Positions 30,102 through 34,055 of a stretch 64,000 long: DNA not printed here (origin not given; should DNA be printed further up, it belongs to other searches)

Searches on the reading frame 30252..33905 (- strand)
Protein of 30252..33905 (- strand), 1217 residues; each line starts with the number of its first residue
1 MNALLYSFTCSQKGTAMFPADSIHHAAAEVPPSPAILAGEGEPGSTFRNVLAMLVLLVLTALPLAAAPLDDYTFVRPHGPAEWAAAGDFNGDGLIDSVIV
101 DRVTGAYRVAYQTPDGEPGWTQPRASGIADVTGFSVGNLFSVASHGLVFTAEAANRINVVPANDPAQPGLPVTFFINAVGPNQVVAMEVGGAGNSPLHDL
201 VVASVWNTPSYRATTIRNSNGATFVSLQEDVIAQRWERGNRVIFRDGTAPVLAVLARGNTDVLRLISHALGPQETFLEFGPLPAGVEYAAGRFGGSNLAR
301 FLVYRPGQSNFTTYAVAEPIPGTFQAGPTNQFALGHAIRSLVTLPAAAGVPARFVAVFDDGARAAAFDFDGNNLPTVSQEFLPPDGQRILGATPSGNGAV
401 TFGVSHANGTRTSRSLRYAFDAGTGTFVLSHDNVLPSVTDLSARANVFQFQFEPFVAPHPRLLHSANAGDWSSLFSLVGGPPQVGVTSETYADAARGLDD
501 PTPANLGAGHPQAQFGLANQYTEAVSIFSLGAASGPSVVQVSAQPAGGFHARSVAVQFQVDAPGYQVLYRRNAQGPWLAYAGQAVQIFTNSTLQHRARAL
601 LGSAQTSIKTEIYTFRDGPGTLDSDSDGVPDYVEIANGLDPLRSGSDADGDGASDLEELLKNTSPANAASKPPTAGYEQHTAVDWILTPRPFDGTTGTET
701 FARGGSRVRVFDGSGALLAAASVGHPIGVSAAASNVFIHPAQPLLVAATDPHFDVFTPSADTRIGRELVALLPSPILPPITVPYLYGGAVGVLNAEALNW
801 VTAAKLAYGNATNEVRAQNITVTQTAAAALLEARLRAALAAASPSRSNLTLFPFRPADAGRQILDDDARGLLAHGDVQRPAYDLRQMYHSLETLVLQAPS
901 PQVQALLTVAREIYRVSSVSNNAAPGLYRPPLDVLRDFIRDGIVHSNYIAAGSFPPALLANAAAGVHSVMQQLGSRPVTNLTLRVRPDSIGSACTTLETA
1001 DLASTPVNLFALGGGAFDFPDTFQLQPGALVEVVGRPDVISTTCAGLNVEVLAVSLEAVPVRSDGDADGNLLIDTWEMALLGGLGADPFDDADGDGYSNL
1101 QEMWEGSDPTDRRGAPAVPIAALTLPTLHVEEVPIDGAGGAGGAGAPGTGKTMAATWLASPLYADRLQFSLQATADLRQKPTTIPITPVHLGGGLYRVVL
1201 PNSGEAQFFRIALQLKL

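Call 37: search_protein_families(library=ncbifam, proteins=[window:30252-33905:-], max_evalue=0.01)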
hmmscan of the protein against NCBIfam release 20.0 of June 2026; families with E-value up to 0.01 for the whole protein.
window:30252-33905:- (1217 aa): 4 families
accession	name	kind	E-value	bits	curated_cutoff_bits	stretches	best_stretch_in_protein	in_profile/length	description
NF042425.1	Amuc_1099_fam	equivalog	1.1e-07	31.7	50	1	646-694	128-179/321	Amuc_1099 family pilus-like system protein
NF047639.1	throspo3_MtsD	equivalog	8.4e-07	27.5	800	1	617-667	476-529/651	cell-cell cohesion protein MtsD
NF041762.1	diheme_GEGP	equivalog_domain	0.00028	20.2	300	0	1090-1124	95-129/359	GEGP motif-containing diheme protein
NF033765.2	gliding_CglD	equivalog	0.0066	14.3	400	1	621-658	264-299/1124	adventurous gliding motility lipoprotein CglD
